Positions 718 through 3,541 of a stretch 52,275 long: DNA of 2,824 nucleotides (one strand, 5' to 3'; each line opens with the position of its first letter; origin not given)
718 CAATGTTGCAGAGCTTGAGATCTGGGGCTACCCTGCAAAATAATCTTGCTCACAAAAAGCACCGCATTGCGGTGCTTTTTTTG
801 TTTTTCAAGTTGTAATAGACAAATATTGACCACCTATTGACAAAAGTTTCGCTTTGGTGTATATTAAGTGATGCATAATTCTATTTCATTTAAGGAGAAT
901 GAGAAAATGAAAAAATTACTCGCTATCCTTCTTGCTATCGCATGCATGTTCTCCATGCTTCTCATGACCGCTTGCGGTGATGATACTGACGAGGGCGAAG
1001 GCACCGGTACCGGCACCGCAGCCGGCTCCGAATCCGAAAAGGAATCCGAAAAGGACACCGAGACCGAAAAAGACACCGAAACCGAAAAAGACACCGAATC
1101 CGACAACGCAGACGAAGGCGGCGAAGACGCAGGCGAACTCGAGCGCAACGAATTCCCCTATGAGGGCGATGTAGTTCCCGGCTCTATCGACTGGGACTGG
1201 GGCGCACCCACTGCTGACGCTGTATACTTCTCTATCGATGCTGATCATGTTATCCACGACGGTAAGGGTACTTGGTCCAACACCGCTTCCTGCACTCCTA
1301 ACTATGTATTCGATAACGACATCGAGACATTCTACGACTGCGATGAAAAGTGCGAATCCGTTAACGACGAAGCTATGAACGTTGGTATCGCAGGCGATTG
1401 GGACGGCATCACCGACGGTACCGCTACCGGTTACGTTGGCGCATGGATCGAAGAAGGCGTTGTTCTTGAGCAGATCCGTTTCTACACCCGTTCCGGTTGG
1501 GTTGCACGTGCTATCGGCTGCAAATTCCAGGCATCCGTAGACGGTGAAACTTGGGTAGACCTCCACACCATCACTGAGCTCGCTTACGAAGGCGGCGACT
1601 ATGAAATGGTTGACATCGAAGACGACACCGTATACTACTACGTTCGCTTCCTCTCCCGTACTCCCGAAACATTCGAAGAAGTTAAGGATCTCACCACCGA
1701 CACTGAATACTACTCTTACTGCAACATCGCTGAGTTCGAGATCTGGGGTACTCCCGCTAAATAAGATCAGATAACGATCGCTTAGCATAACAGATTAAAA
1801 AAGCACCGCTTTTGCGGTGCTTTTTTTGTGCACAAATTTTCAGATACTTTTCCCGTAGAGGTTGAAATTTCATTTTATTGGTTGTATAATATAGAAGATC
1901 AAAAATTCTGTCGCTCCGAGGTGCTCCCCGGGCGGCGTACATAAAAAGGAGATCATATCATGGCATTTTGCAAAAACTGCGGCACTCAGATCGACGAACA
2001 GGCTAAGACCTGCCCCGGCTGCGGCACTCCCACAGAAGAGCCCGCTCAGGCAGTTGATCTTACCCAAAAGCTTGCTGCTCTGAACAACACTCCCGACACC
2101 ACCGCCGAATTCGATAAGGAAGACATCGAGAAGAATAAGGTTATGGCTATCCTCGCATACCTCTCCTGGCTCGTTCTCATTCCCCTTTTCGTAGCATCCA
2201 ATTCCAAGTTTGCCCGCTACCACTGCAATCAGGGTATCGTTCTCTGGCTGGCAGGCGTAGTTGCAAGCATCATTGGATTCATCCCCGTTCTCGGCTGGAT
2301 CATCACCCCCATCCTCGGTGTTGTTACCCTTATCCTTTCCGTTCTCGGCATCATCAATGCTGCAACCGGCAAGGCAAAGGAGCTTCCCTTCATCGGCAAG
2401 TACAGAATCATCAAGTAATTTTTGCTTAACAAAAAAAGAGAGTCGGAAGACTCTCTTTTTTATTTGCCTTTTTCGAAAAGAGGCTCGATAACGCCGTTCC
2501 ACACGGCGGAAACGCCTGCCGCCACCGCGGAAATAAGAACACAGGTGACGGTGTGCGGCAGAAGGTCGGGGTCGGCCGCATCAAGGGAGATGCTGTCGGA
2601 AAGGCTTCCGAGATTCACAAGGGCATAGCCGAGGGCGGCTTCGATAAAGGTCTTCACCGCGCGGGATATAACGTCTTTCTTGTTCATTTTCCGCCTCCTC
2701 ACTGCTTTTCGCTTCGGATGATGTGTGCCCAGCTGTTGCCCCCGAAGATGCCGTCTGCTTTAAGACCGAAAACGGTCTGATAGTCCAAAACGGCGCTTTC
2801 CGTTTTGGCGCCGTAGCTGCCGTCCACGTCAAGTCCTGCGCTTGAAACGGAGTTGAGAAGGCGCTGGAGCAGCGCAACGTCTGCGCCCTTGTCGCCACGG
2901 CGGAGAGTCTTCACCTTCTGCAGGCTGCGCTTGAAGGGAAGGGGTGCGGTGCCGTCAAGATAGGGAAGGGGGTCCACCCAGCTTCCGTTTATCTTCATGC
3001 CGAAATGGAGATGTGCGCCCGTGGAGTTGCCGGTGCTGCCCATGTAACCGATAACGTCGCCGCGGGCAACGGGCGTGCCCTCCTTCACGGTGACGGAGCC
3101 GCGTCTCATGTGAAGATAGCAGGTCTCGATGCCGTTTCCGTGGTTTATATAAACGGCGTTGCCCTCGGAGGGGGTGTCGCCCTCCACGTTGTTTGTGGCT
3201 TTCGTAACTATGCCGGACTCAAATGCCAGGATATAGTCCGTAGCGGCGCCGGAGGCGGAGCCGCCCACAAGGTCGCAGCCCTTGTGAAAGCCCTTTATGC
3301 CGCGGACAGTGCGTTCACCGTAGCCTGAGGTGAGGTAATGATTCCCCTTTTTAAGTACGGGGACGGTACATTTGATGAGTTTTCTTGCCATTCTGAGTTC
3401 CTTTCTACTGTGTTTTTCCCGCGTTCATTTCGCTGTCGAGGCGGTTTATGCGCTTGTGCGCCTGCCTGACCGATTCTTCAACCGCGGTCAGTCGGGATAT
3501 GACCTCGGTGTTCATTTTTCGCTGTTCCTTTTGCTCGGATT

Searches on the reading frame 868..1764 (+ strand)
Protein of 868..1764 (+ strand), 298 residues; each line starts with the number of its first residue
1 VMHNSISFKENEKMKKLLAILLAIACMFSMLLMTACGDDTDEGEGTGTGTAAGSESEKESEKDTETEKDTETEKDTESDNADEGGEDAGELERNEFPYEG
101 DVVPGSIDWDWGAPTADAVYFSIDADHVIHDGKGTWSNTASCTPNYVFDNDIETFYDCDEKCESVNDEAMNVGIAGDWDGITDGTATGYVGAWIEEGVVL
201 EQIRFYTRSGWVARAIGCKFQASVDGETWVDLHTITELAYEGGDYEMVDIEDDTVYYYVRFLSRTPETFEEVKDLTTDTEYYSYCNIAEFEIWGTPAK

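Call 12: search_protein_families(library=pfam, proteins=[window:868-1764:+], max_evalue=0.001)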
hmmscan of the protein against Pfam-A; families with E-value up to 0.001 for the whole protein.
window:868-1764:+ (298 aa): 1 family
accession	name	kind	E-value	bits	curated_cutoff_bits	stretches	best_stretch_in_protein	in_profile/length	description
PF21827.1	New_glue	-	0.00059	20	31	1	14-73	1-62/94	New glue protein family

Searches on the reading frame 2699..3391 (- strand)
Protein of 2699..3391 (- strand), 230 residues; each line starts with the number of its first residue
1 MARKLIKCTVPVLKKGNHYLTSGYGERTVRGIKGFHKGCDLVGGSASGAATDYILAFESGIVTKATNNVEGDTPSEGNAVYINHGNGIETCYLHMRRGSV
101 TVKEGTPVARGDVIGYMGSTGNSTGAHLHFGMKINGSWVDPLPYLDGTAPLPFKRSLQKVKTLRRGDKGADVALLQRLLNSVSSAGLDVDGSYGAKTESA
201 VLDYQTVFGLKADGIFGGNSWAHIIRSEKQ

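Call 12: search_protein_families(library=pfam, proteins=[window:2699-3391:-], max_evalue=0.001)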
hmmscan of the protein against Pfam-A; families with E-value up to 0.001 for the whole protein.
window:2699-3391:- (230 aa): 2 families
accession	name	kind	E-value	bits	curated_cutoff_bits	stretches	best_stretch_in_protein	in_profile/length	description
PF01551.29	Peptidase_M23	-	7.5e-24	84.2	28.7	1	35-141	2-96/96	Peptidase family M23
PF01471.23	PG_binding_1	-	3.7e-13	49.9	23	1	169-222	2-55/57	Putative peptidoglycan binding domain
